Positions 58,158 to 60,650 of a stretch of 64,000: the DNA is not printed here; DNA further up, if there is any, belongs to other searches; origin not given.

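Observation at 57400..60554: Orphan glycyl-radical enzyme with a non-canonical Cys loop (LCQD in place of GCxE)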

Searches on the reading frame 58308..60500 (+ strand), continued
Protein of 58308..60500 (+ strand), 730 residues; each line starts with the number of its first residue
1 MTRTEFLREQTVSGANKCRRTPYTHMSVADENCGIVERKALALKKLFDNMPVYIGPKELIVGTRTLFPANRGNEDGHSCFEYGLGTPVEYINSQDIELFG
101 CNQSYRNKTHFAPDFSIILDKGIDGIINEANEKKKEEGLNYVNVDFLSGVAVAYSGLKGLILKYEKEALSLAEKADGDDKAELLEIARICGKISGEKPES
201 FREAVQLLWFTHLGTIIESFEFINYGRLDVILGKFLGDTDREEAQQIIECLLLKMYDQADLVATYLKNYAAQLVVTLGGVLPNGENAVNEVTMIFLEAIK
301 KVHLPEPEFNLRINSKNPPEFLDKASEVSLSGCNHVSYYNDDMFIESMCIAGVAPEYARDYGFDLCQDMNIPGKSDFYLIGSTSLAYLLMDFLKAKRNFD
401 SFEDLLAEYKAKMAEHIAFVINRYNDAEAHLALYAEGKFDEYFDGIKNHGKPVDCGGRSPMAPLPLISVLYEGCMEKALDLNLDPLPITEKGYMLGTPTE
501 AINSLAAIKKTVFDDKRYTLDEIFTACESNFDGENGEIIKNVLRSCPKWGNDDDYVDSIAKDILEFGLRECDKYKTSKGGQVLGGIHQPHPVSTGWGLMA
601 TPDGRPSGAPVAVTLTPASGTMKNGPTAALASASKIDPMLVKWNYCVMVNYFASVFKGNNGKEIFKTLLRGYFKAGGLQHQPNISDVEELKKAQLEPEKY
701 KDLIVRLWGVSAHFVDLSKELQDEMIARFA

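Call 9: find_encoding_contigs(protein=P0018, flank=10000, max_places=2)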
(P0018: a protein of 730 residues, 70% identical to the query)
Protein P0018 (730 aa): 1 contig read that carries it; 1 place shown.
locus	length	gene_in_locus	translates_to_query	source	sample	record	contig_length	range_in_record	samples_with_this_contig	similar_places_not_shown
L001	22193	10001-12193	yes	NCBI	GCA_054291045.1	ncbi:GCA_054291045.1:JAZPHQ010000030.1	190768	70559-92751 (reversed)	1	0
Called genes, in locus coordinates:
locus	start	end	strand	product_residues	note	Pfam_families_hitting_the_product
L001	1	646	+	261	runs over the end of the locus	PF02645:DegV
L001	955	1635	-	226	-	-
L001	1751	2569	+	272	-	PF00294:PfkB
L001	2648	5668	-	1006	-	PF02368:Big_2, PF18998:Flg_new_2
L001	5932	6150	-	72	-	-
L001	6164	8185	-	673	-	PF00009:GTP_EFTU (faint), PF01926:MMR_HSR1, PF02421:FeoB_N, PF03029:ATP_bind_1 (faint), PF09439:SRPRB (weak), PF07670:Gate, PF07664:FeoB_C, PF07670:Gate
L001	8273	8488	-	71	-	PF04023:FeoA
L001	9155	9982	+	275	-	PF13353:Fer4_12, PF04055:Radical_SAM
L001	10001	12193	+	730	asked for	PF02901:PFL-like, PF01228:Gly_radical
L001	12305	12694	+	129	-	-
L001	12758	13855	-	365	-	PF13472:Lipase_GDSL_2 (faint), PF14607:GxDLY, PF14606:Lipase_GDSL_3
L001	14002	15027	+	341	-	-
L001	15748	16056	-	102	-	PF09827:CRISPR_Cas2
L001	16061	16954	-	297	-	PF01867:Cas_Cas1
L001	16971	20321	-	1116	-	PF18470:Cas9_a (weak), PF13395:HNH_4, PF18541:RuvC_III, PF22702:Cas9_RuvC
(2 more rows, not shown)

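Call 10: find_encoding_contigs(protein=P0108, flank=10000, max_places=2)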
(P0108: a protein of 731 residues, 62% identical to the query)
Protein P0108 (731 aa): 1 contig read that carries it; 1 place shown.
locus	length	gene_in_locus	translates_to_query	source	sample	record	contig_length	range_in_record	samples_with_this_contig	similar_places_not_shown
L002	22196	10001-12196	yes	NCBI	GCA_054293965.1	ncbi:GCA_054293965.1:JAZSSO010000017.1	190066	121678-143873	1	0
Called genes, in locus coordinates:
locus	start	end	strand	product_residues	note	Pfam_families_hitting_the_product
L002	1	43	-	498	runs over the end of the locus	PF13416:SBP_bac_8 (weak)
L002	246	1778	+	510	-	PF13320:GH123_cat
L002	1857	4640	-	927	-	PF17132:Glyco_hydro_106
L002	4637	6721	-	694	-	PF03629:SASA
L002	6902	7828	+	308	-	-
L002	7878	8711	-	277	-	PF01261:AP_endonuc_2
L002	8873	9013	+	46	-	-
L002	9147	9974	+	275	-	PF13353:Fer4_12, PF04055:Radical_SAM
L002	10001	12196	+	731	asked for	PF02901:PFL-like, PF01228:Gly_radical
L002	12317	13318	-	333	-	PF00150:Cellulase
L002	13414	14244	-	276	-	PF00588:SpoU_methylase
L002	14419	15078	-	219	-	PF00027:cNMP_binding, PF13545:HTH_Crp_2 (weak)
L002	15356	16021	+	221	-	PF27217:AF_0155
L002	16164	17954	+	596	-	PF19583:ODP, PF12724:Flavodoxin_5 (weak), PF01613:Flavin_Reduct, PF21349:RUBY_RBDX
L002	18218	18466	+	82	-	-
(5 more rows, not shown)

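Call 11: find_encoding_contigs(protein=P0052, flank=10000, max_places=2)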
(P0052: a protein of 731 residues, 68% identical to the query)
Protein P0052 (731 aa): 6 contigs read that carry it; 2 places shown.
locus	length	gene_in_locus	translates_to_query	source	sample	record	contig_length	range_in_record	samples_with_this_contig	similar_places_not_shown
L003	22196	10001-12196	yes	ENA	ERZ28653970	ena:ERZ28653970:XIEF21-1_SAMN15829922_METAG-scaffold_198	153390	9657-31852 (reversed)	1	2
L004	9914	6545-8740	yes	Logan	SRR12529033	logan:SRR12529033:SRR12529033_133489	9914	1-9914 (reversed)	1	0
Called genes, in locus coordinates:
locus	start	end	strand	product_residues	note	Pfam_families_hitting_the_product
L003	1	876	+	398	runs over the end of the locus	PF02518:HATPase_c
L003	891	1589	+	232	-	PF09359:VTC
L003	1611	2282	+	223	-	PF16316:DUF4956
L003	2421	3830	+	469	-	PF13416:SBP_bac_8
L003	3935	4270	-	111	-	PF00543:P-II (weak)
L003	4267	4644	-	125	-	-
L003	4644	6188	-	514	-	PF07556:DUF1538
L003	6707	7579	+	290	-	PF03747:ADP_ribosyl_GH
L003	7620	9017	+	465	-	-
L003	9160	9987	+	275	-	PF13353:Fer4_12, PF04055:Radical_SAM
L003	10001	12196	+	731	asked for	PF02901:PFL-like, PF01228:Gly_radical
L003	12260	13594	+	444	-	PF01120:Alpha_L_fucos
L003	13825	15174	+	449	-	PF01554:MatE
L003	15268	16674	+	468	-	-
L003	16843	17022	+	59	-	-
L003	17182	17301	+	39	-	PF14198:TnpV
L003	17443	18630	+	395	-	PF01381:HTH_3, PF13443:HTH_26 (weak), PF13560:HTH_31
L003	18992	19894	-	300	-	PF12728:HTH_17 (weak), PF02661:Fic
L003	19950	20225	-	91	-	-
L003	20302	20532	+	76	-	PF13443:HTH_26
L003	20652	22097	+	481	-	PF12161:HsdM_N, PF02384:N6_Mtase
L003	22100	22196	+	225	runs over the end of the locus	-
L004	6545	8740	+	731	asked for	PF02901:PFL-like, PF01228:Gly_radical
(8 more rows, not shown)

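Call 15: find_related_loci(query=window:58308-60500:+, collection=genome_contigs, flank=10000)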
Query window:58308-60500:+ (730 aa) in genome_contigs; peptide patterns used: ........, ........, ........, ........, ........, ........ (x = any residue, [..] = any of these).
443 stretches matched a pattern; 315 encode a relative of the query (tblastn E <= 1e-3); the best 80 are kept; 80 distinct loci.
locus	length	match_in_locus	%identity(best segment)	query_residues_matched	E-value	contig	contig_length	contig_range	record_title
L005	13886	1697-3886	72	1-730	0e+0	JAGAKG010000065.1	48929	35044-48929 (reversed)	MAG: Clostridia bacterium isolate RGIG8519 Water_deer_Cecum-2__c509354, whole genome shotgun sequence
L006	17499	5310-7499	70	1-730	0e+0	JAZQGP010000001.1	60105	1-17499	MAG: Eubacteriales bacterium isolate T1900044630_TS20190096.MAGScoT_cleanbin_000008 SGB_1022_k141_790253, whole genome s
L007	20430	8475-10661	70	1-729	0e+0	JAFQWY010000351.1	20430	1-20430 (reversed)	MAG: Clostridia bacterium isolate RGIG2226 Goat_Colon.Co__c2729161, whole genome shotgun sequence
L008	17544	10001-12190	68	1-730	0e+0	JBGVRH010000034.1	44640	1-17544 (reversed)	MAG: Eubacteriales bacterium isolate fecal_MAG_145 fecal_MAG_145_contig_0034, whole genome shotgun sequence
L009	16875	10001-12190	68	1-730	0e+0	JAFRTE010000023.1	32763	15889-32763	MAG: Clostridia bacterium isolate RGIG2778 Goat_Omasum-6__c326106, whole genome shotgun sequence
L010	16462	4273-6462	67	1-730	0e+0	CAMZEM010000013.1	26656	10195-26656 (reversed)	MAG TPA_asm: uncultured Clostridia bacterium isolate SRR10912533_bin.8_metaWRAP_v1.3_MAG genome assembly, contig: ERZ142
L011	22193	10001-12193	67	1-730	0e+0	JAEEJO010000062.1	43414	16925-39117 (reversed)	MAG: Clostridiales bacterium isolate Tb.RUG.171 k141_9642059_flag=0_multi=28.9974_len=43414, whole genome shotgun sequen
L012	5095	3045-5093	69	1-683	0e+0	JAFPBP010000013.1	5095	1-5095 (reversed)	MAG: Clostridia bacterium isolate RGIG995 Dairy_cattle_Rectum.Co__c146577, whole genome shotgun sequence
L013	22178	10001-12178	66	1-729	0e+0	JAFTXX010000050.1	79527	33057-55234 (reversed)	MAG: Clostridia bacterium isolate RGIG4250 Roe_deer_Colon-5__c1870, whole genome shotgun sequence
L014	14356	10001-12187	64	3-730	0e+0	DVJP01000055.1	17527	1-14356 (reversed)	MAG TPA_asm: Candidatus Merdivicinus excrementipullorum isolate CHK199-13235 CHK199__C228845_L17527_ERR3414594, whole ge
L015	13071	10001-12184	64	1-729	0e+0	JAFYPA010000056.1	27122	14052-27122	MAG: Clostridia bacterium isolate RGIG7291 Water_buffalos_Cecum-4__c345729, whole genome shotgun sequence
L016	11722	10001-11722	76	1-574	0e+0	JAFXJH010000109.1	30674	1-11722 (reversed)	MAG: Clostridia bacterium isolate RGIG6466 Sheep_Rectum.Co__c2672866, whole genome shotgun sequence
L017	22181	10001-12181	67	1-730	0e+0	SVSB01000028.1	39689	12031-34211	MAG: Oscillospiraceae bacterium isolate SIG658 NODE_22064_length_39689_cov_2.013371, whole genome shotgun sequence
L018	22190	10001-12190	63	1-729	0e+0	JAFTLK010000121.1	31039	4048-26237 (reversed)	MAG: Clostridia bacterium isolate RGIG3925 Roe_deer_Cecum-3__c171096, whole genome shotgun sequence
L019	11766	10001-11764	58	4-590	0e+0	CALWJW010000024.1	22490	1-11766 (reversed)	MAG: uncultured Clostridia bacterium isolate BRZ_AN__bin107 genome assembly, contig: BRZ_AN__NODE_3516_length_22490_cov_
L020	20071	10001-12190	64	1-729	0e+0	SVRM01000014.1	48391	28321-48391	MAG: Oscillospiraceae bacterium isolate SIG643 NODE_16683_length_48391_cov_2.475675, whole genome shotgun sequence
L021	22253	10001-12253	43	1-729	0e+0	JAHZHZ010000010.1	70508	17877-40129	MAG: Clostridiales bacterium isolate HRGM_Genome_3373 HRGM_Genome_3373_10, whole genome shotgun sequence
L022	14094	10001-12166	40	1-728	6e-169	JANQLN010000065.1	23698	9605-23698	MAG: Clostridia bacterium isolate PL25a_bin.60 k99_4703173, whole genome shotgun sequence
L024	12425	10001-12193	41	3-730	1e-167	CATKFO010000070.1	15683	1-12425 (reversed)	MAG: uncultured Eubacteriales bacterium isolate iMGMC-574_1678881662 genome assembly, contig: MegahitA5_41965, whole gen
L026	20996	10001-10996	61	398-730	8e-132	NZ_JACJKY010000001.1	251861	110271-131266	Merdimmobilis hominis strain An559 An559_contig-110_0, whole genome shotgun sequence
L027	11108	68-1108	52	384-729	3e-111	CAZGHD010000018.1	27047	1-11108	MAG TPA_asm: uncultured Lachnospiraceae bacterium isolate SRP315200_co1_261 genome assembly, contig: NODE_2812_length_27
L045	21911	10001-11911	29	91-728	2e-73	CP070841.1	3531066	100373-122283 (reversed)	MAG: Spirochaetota bacterium isolate bin100 chromosome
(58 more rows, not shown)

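Call 32: search_protein_representatives(protein=window:58308-60500:+)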
Query: 730 residues. Proteins with E-value up to 0.001 (for the whole library): 5234; up to 1e-10: 2876; up to 1e-30: 1310. The best 150 are listed.
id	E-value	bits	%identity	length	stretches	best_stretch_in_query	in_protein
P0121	4.6e-283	957.2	59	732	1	3-730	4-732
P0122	7.1e-208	708.6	48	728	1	1-728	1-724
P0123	7.5e-207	705.3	47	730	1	1-729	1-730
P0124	5.9e-198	675.8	46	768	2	145-730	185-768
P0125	5.1e-195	666.1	46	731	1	3-729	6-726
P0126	5.3e-185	633.0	44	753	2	2-448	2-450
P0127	2.8e-170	584.4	57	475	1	255-728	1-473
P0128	3.0e-163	561.1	42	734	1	3-729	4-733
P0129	9.0e-149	513.3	46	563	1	180-710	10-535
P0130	4.4e-130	451.5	39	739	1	34-728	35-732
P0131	9.9e-124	430.5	36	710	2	459-728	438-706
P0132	5.4e-120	418.1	34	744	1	2-729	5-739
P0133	3.4e-117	408.9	36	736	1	2-728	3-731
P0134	8.7e-110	384.4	41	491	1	217-728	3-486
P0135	2.0e-109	383.2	36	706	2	462-728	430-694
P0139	8.7e-94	331.5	35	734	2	89-726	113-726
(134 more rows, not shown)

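Call 38: search_protein_families(library=pfam, proteins=[L021:5146-6210:+, L021:6304-7833:+, L021:7799-8989:+, L021:9011-9988:+, L021:12290-13258:+, L021:13246-14772:+, L021:14747-16306:+, L021:16312-17820:+, L021:4156-4860:-])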
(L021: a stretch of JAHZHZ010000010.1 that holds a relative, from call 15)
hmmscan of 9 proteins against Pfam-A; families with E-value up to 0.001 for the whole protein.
L021:5146-6210:+ (354 aa): 2 families
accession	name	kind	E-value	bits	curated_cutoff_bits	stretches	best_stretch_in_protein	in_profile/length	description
PF13407.12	Peripla_BP_4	-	2e-62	211.5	35.1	1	41-298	1-257/258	Periplasmic binding protein domain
PF00532.27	Peripla_BP_1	-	3.4e-11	43.6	22.2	1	40-254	3-213/281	Periplasmic binding proteins and sugar binding domain of LacI family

L021:6304-7833:+ (509 aa): 3 families
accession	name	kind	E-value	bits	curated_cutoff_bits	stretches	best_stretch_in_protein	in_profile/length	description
PF00005.33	ABC_tran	-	4e-55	186.6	25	2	22-173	1-137/137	ABC transporter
PF13304.12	AAA_21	-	9.1e-09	36.2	27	0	34-54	1-21/304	AAA domain, putative AbiEii toxin, Type IV TA system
PF09818.15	ABC_ATPase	-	9.1e-06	25.3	23.2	0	28-66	76-114/283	P-loop domain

L021:7799-8989:+ (396 aa): 1 family
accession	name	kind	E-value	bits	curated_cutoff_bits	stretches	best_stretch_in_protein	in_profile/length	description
PF02653.21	BPD_transp_2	-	1.9e-34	119.5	26.8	1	59-385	2-269/269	Branched-chain amino acid transport system / permease component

L021:9011-9988:+ (325 aa): 14 families
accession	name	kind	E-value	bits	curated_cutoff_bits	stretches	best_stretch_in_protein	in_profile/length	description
PF04055.27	Radical_SAM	-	9.3e-21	75.1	29.5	1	126-258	20-158/166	Radical SAM superfamily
PF00037.32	Fer4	-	1.7e-13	50.2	21.1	2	109-128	5-24/24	4Fe-4S binding domain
PF12838.12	Fer4_7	-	1.8e-12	48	27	2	81-126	1-52/52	4Fe-4S dicluster domain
PF13353.11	Fer4_12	-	7.8e-12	46.1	22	1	43-199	2-99/137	4Fe-4S single cluster domain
PF12837.12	Fer4_6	-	2.3e-11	43.5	25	2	109-127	6-24/24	4Fe-4S binding domain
PF12797.12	Fer4_2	-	1.9e-10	40.4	24.5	2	108-124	6-22/22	4Fe-4S binding domain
PF14697.11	Fer4_21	-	2.9e-10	40.6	35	1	78-128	4-58/59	4Fe-4S dicluster domain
PF13237.11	Fer4_10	-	4.7e-10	39.7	25.5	1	75-123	2-53/53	4Fe-4S dicluster domain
PF12800.12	Fer4_4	-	2.1e-08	34.2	24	1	110-123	2-15/17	4Fe-4S binding domain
PF13187.11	Fer4_9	-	4e-08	33.6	27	1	81-126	1-51/52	4Fe-4S dicluster domain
PF13484.11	Fer4_16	-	5.3e-07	30.8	30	1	111-130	1-20/66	4Fe-4S double cluster binding domain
PF13459.11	Fer4_15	-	0.0001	23.4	22.4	0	75-92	1-18/66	4Fe-4S single cluster domain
PF13183.11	Fer4_8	-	0.00013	22.9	27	0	109-124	2-17/68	4Fe-4S dicluster domain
PF25160.1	LdpA_Fe-S-bd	-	0.00035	20.7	27.6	0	105-128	21-44/49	LdpA Fe-S cluster-binding domain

L021:12290-13258:+ (322 aa): 1 family
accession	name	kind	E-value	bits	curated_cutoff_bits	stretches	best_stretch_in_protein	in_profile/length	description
PF13407.12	Peripla_BP_4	-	7.5e-15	55.6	35.1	1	65-299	14-253/258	Periplasmic binding protein domain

L021:13246-14772:+ (508 aa): 3 families
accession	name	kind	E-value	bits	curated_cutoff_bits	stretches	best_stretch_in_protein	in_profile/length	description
PF06580.19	His_kinase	-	9.7e-27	93.5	25.2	1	287-365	1-80/81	Histidine kinase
PF02518.31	HATPase_c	-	3.1e-10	40.9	26.4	1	388-489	11-110/111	Histidine kinase-, DNA gyrase B-, and HSP90-like ATPase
PF00672.30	HAMP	-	3.6e-07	30.9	25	1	203-254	2-52/53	HAMP domain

L021:14747-16306:+ (519 aa): 4 families
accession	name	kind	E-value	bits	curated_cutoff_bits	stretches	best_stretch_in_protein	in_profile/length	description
PF00072.30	Response_reg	-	6.3e-24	84.7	30.2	1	5-116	2-110/111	Response regulator receiver domain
PF00165.29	HTH_AraC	-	3.5e-21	75.3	26.6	2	424-465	1-42/42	Bacterial regulatory helix-turn-helix proteins, AraC family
PF12833.13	HTH_18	-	4e-18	65.9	33.6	1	438-516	2-79/80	Helix-turn-helix domain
PF17853.6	GGDEF_2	-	0.00071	20.2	24.5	0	202-287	36-114/116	GGDEF-like domain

L021:16312-17820:+ (502 aa): 2 families
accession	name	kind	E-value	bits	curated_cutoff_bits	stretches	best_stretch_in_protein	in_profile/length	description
PF00370.27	FGGY_N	-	2.2e-59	201.5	28.8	1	4-244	1-241/245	FGGY family of carbohydrate kinases, N-terminal domain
PF02782.22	FGGY_C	-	3.6e-34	118.7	27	1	259-446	3-197/198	FGGY family of carbohydrate kinases, C-terminal domain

L021:4156-4860:- (234 aa): 1 family
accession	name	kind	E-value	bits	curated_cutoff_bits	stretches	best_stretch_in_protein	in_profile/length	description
PF04199.19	Cyclase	-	5.3e-25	88.7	23.1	1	8-162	2-141/142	Putative cyclase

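Call 39: search_protein_families(library=pfam, proteins=[L022:3691-6003:-, L022:6193-7215:+, L022:7228-8124:+, L022:8196-9857:+, L022:12254-13543:-, L024:3263-4459:-, L024:4717-5688:+, L024:5688-6599:+, L024:7182-8906:-, L024:9035-9961:+])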
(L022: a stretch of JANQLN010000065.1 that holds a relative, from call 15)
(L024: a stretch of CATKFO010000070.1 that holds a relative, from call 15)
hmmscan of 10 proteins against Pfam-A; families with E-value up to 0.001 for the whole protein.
L022:3691-6003:- (770 aa): 4 families
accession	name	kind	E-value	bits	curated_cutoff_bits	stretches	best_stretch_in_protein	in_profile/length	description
PF12833.13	HTH_18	-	8.1e-19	68.1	33.6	1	683-761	1-79/80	Helix-turn-helix domain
PF00165.29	HTH_AraC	-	8e-14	51.8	26.6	1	723-761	2-42/42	Bacterial regulatory helix-turn-helix proteins, AraC family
PF02743.24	dCache_1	-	4.3e-12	46.5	45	1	68-292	11-237/240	Cache domain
PF17853.6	GGDEF_2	-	4.6e-05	24.1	24.5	1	405-523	7-114/116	GGDEF-like domain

L022:6193-7215:+ (340 aa): 1 family
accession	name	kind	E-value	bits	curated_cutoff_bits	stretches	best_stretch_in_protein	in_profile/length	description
PF00528.27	BPD_transp_1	-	1.3e-12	48.2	26.4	1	128-334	3-182/184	Binding-protein-dependent transport system inner membrane component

L022:7228-8124:+ (298 aa): 1 family
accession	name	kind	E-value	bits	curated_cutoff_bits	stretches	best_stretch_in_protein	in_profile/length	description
PF00528.27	BPD_transp_1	-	1.4e-09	38.4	26.4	1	111-291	32-182/184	Binding-protein-dependent transport system inner membrane component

L022:8196-9857:+ (553 aa): 1 family
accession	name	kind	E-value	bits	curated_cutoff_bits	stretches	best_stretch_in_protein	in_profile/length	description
PF01547.30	SBP_bac_1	-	3.5e-17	63.8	26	1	85-403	15-305/307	Bacterial extracellular solute-binding protein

L022:12254-13543:- (429 aa): 2 families
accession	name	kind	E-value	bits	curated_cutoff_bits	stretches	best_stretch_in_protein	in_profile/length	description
PF00587.30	tRNA-synt_2b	-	2.8e-36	125.7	29.3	1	221-399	6-178/179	tRNA synthetase class II core domain (G, H, P, S and T)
PF02403.27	Seryl_tRNA_N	-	7.8e-30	103.7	28.2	1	1-107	1-108/108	Seryl-tRNA synthetase N-terminal domain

L024:3263-4459:- (398 aa): 1 family
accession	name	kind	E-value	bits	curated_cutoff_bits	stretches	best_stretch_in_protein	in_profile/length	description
PF07690.21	MFS_1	-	4.4e-27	95.3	33.4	1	11-351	3-345/347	Major Facilitator Superfamily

L024:4717-5688:+ (323 aa): 2 families
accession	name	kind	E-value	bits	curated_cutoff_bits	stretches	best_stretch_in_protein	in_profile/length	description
PF04229.20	GrpB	-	1.8e-37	129.4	25.5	1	36-204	2-158/159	GrpB protein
PF00719.24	Pyrophosphatase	-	9.9e-08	32.4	23.5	1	214-312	9-113/153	Inorganic pyrophosphatase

L024:5688-6599:+ (303 aa): 2 families
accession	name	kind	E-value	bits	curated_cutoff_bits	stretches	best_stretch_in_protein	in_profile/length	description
PF00293.34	NUDIX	-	1.4e-33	116.1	21.1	2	163-279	7-132/134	NUDIX domain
PF14815.12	NUDIX_4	-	3.7e-05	23.9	35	0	165-278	4-111/113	NUDIX domain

L024:7182-8906:- (574 aa): 3 families
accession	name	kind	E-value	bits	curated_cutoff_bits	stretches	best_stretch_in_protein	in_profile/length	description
PF00587.30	tRNA-synt_2b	-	2.8e-31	109.4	29.3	1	97-453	4-176/179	tRNA synthetase class II core domain (G, H, P, S and T)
PF04073.20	tRNA_edit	-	5.9e-17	62.3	25.5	1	256-368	1-115/123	Aminoacyl-tRNA editing domain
PF03129.25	HGTP_anticodon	-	2.1e-16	60.3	21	1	475-564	4-93/94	Anticodon binding domain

L024:9035-9961:+ (308 aa): 10 families
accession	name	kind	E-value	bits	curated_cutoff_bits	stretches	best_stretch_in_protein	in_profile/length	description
PF04055.27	Radical_SAM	-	1.9e-19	70.9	29.5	1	101-245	21-165/166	Radical SAM superfamily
PF13353.11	Fer4_12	-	5.7e-12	46.5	22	1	20-161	2-87/137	4Fe-4S single cluster domain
PF00037.32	Fer4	-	5.5e-10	39.1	21.1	1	81-101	3-23/24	4Fe-4S binding domain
PF12837.12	Fer4_6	-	5.4e-06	26.5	25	1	82-101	5-24/24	4Fe-4S binding domain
PF12797.12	Fer4_2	-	1.1e-05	25.5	24.5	1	81-98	5-22/22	4Fe-4S binding domain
PF12838.12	Fer4_7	-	1.4e-05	25.9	27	1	58-100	1-52/52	4Fe-4S dicluster domain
PF14697.11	Fer4_21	-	3.8e-05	24.2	35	1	55-101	4-57/59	4Fe-4S dicluster domain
PF13237.11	Fer4_10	-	4e-05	23.9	25.5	1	81-104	4-22/53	4Fe-4S dicluster domain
PF13459.11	Fer4_15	-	0.00017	22.7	22.4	0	80-98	2-20/66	4Fe-4S single cluster domain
PF12800.12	Fer4_4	-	0.00086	19.9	24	1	84-97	2-15/17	4Fe-4S binding domain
